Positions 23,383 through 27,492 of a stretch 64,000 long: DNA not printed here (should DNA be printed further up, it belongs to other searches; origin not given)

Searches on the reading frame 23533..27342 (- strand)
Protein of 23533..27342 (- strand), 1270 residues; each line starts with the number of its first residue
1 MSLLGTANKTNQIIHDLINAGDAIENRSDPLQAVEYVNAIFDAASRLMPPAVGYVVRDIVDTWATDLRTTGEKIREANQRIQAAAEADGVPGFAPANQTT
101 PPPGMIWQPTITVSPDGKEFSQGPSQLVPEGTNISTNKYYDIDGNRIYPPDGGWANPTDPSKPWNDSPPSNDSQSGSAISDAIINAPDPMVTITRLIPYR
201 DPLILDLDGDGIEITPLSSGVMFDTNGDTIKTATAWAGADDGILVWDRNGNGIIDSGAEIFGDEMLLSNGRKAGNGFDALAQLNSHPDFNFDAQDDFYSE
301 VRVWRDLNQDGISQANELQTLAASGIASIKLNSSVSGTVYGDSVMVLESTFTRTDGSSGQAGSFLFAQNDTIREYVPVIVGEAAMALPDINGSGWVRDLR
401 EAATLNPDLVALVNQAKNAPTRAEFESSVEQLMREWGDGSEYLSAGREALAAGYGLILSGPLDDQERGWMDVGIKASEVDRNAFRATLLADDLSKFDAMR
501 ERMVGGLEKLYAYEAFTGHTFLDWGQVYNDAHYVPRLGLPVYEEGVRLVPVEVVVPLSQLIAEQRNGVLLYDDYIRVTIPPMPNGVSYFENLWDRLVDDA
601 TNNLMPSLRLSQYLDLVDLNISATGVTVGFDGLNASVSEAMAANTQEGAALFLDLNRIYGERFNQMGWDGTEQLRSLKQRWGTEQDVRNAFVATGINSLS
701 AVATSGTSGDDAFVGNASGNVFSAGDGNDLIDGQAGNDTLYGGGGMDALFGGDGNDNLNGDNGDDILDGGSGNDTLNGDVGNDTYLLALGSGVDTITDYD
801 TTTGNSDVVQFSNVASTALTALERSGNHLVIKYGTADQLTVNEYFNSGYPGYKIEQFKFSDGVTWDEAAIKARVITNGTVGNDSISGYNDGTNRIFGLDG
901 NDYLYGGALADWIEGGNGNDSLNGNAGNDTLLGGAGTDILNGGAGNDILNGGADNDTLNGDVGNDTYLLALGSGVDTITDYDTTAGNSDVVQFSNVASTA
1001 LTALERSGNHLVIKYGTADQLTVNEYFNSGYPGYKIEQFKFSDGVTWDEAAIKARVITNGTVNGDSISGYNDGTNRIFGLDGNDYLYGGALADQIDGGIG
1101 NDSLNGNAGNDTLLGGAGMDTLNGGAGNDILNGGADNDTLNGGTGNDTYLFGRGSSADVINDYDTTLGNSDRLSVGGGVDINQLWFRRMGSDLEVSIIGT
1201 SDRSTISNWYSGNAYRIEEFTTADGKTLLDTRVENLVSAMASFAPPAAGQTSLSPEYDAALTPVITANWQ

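Call 5: search_protein_families(library=pfam, proteins=[window:23533-27342:-], max_evalue=0.01)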
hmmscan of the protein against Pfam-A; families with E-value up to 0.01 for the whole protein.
window:23533-27342:- (1270 aa): 4 families
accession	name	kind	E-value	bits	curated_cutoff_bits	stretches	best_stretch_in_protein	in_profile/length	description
PF00353.25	HemolysinCabind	-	3.3e-42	142.4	23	8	905-940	1-36/36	RTX calcium-binding nonapeptide repeat (4 copies)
PF06594.17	HCBP_related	-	1.2e-35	121.6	21.4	3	828-868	1-41/42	Haemolysin-type calcium binding protein related domain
PF22783.1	BapA_N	-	0.00025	21.2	27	0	808-848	29-68/123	BapA, prefix-like domain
PF19714.4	DUF6209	-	0.0018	18.5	27.5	0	798-864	114-179/237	Family of unknown function (DUF6209)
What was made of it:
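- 23530..27342 (-): RTX substrate gene (1270 aa), intact. HemolysinCabind at 3.3e-42 and HCBP_related at 1.2e-35 (call 5).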
